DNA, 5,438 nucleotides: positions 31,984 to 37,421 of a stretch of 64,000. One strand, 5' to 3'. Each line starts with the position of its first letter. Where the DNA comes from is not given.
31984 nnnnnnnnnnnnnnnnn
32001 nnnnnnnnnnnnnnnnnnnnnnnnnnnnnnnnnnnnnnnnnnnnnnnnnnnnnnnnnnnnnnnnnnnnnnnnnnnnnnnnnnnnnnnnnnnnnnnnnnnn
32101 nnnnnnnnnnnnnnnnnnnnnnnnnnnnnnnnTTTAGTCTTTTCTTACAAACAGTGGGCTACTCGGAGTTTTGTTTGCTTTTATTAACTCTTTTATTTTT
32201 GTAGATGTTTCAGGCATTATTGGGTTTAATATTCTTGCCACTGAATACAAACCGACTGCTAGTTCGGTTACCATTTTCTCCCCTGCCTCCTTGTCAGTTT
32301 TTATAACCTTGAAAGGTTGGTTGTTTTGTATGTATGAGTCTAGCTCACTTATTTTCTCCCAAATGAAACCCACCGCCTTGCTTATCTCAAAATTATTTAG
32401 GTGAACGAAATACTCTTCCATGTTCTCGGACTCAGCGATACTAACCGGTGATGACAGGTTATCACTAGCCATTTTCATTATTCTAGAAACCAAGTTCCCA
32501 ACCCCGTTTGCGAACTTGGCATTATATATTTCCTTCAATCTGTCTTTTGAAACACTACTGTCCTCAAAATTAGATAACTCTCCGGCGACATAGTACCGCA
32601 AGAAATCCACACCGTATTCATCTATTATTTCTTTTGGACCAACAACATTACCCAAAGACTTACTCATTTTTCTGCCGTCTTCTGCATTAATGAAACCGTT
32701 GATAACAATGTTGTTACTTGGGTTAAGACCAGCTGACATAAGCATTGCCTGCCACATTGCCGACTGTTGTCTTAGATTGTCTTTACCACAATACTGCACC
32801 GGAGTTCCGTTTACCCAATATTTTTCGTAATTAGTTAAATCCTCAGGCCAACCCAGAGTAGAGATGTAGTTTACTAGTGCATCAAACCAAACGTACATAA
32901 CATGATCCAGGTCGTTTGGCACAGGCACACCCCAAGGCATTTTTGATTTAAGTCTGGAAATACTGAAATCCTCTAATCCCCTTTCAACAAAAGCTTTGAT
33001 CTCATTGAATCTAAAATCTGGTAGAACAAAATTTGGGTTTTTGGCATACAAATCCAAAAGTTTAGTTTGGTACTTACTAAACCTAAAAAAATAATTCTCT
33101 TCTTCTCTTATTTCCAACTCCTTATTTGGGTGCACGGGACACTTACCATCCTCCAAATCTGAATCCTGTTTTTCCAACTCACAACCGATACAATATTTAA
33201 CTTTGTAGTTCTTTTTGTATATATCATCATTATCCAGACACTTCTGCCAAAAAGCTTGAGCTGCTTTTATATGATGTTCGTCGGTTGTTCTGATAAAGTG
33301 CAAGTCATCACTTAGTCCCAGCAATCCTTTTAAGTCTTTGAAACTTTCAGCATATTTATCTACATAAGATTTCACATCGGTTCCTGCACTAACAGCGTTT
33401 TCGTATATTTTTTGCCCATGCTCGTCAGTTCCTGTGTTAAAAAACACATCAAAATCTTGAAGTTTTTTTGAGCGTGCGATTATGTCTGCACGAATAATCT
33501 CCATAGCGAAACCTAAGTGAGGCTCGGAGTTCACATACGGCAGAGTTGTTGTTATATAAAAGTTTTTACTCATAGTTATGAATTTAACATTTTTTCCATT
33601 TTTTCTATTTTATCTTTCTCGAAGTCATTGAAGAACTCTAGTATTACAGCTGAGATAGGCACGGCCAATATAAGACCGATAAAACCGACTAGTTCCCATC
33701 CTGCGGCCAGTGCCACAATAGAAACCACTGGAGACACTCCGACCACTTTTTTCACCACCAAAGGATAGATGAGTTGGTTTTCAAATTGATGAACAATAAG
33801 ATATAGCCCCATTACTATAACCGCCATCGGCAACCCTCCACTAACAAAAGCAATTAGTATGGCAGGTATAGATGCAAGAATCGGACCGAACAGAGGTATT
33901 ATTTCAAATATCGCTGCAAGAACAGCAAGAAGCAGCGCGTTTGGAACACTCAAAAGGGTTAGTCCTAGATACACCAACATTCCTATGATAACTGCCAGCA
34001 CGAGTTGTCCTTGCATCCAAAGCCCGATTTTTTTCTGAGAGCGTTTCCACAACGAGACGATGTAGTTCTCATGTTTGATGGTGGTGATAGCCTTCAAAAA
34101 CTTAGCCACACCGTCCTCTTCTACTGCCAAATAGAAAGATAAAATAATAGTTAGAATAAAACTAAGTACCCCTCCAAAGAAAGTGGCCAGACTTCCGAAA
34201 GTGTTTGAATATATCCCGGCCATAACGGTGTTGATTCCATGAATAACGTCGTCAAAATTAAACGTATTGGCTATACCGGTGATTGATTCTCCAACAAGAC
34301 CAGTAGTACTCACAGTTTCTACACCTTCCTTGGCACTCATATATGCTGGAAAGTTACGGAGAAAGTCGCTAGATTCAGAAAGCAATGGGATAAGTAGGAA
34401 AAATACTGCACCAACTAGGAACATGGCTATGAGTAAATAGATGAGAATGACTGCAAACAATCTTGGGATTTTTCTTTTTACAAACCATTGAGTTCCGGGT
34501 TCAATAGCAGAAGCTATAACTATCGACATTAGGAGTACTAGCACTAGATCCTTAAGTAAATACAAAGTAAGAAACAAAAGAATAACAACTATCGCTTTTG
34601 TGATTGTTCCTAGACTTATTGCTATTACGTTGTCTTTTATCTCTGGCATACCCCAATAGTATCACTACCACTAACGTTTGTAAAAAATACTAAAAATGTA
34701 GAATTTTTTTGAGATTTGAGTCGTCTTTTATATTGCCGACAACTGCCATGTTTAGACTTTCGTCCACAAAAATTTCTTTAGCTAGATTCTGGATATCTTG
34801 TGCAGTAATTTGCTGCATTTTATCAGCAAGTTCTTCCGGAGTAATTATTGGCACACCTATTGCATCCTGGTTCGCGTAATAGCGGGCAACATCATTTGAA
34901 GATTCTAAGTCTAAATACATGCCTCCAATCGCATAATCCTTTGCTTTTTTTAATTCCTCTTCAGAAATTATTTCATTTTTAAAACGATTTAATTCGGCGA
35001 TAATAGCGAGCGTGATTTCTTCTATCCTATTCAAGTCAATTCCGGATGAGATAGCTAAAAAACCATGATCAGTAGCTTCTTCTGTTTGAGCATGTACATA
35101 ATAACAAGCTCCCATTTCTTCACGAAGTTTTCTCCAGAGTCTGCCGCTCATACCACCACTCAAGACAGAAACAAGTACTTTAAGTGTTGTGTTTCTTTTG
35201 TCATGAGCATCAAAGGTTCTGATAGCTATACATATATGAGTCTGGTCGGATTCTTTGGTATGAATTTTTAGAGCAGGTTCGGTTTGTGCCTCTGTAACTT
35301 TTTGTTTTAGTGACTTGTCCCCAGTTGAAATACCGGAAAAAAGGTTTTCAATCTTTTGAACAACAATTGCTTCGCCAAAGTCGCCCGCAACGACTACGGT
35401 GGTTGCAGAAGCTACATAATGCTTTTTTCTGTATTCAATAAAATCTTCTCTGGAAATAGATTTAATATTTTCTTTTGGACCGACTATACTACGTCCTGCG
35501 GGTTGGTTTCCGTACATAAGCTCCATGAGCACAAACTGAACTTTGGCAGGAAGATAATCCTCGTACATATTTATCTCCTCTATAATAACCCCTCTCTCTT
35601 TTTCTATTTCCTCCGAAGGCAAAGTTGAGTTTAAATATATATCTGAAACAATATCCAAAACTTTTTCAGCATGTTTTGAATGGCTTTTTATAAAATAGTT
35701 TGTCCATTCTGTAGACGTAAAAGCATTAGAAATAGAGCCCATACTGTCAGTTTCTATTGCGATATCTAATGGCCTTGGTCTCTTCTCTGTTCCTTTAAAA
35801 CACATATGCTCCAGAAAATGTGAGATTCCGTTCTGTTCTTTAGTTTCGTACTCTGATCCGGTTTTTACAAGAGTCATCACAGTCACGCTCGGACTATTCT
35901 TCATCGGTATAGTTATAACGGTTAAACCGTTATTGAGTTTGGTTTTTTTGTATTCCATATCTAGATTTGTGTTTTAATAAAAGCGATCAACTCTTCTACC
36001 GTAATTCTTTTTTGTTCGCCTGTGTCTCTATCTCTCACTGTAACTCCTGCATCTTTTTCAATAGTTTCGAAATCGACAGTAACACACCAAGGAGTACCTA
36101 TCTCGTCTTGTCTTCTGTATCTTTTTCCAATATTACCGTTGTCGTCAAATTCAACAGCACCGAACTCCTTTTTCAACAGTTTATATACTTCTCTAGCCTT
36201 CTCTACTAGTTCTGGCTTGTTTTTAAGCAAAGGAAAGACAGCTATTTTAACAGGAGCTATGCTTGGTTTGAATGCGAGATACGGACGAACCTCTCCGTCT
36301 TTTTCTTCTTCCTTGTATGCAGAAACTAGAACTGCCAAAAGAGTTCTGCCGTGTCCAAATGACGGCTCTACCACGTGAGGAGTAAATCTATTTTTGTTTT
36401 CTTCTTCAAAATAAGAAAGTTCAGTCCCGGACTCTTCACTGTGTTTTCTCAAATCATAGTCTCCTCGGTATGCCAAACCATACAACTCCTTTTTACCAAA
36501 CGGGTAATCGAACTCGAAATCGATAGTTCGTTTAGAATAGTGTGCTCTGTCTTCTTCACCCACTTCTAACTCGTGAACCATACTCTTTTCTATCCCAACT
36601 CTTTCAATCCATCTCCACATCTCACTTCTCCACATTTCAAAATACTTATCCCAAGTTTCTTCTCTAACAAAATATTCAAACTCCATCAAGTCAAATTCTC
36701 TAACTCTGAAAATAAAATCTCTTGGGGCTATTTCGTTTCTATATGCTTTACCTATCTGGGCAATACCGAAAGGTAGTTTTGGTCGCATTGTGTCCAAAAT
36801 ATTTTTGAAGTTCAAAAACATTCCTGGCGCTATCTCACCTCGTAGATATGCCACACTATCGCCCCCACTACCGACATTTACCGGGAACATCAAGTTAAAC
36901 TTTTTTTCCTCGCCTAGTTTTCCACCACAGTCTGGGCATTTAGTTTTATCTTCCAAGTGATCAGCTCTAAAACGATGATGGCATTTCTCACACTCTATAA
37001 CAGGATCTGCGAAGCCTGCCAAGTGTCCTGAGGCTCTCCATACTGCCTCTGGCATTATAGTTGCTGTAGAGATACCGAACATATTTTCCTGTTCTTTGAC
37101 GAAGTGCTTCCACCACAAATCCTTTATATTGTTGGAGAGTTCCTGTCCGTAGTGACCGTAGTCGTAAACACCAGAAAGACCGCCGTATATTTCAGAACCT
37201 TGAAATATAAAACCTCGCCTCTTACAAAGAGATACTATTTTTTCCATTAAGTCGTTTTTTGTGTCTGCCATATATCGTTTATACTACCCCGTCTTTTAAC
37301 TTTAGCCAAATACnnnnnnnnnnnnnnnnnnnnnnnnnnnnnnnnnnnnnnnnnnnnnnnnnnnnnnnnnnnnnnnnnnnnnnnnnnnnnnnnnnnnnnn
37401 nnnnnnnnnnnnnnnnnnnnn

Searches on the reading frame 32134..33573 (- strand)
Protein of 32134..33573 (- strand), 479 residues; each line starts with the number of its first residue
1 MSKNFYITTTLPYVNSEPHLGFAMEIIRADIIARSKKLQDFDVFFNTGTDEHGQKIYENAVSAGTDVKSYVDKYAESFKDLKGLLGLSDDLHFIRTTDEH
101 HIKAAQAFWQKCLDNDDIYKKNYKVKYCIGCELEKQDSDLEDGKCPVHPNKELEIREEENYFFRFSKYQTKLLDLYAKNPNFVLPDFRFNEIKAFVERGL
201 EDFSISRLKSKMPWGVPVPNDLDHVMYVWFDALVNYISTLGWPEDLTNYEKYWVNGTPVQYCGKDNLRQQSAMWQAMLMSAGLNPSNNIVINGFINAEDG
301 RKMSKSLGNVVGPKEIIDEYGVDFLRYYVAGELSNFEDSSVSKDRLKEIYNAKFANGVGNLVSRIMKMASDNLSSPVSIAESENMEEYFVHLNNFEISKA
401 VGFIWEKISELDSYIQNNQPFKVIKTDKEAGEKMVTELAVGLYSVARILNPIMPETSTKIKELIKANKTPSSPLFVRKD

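Call 16: search_protein_families(library=pfam, proteins=[window:32134-33573:-])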
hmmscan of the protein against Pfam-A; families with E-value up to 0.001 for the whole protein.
window:32134-33573:- (479 aa): 5 families
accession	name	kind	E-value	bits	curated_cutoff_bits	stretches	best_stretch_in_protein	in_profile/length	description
PF09334.17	tRNA-synt_1g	-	1.8e-87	294.1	20.1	2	136-366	160-391/391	tRNA synthetases class I (M)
PF00133.28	tRNA-synt_1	-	5.1e-36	124.8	22.7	2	223-337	296-409/414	tRNA synthetases class I (I, L, M and V)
PF01406.26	tRNA-synt_1e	-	3e-12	47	27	2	286-331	238-282/301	tRNA synthetases class I (C) catalytic domain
PF19303.5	Anticodon_3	-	2.7e-05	24.5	23.5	1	383-468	20-105/152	Anticodon binding domain of methionyl tRNA ligase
PF01921.24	tRNA-synt_1f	-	0.00041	19.8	27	0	290-331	270-311/360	tRNA synthetases class I (K)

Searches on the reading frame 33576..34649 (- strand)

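Call 16: search_protein_families(library=pfam, proteins=[window:33576-34649:-])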
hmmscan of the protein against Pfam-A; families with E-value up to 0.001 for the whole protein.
window:33576-34649:- (357 aa): 1 family
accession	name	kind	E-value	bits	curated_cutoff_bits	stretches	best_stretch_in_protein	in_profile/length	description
PF01594.21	AI-2E_transport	-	2.9e-52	178.3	34.3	1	20-343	6-326/327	AI-2E family transporter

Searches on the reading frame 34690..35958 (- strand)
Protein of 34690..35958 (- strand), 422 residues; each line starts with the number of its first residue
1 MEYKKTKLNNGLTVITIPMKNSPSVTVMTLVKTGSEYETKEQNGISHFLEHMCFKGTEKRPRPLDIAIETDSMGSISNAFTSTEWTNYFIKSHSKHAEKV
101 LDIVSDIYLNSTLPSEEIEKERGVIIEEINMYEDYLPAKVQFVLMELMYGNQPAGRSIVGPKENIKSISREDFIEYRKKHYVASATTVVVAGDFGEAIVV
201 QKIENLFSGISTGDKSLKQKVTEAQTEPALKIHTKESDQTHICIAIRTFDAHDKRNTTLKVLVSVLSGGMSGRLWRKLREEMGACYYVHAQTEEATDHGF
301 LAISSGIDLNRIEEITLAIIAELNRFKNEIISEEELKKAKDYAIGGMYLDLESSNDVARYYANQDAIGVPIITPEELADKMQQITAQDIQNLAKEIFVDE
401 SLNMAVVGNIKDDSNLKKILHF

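Call 16: search_protein_families(library=pfam, proteins=[window:34690-35958:-])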
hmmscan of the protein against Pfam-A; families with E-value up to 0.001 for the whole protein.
window:34690-35958:- (422 aa): 2 families
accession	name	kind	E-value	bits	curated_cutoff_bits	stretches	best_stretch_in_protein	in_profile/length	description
PF00675.25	Peptidase_M16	-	5.5e-37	127.4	22.3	1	14-162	2-149/149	Insulinase (Peptidase family M16)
PF05193.26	Peptidase_M16_C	-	1.5e-35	123.2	23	1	167-341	1-179/181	Peptidase M16 inactive domain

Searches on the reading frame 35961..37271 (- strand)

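Call 16: search_protein_families(library=pfam, proteins=[window:35961-37271:-])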
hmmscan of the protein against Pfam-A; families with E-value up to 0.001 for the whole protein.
window:35961-37271:- (436 aa): 3 families
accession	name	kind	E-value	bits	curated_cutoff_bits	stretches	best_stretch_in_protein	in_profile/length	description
PF03129.25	HGTP_anticodon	-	9.4e-23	80.6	21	1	342-434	1-93/94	Anticodon binding domain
PF00587.30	tRNA-synt_2b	-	2.1e-12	47.9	29.3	1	144-315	14-176/179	tRNA synthetase class II core domain (G, H, P, S and T)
PF23455.1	DUF7129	-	0.00026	21.1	30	1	92-119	12-37/45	Domain of unknown function (DUF7129)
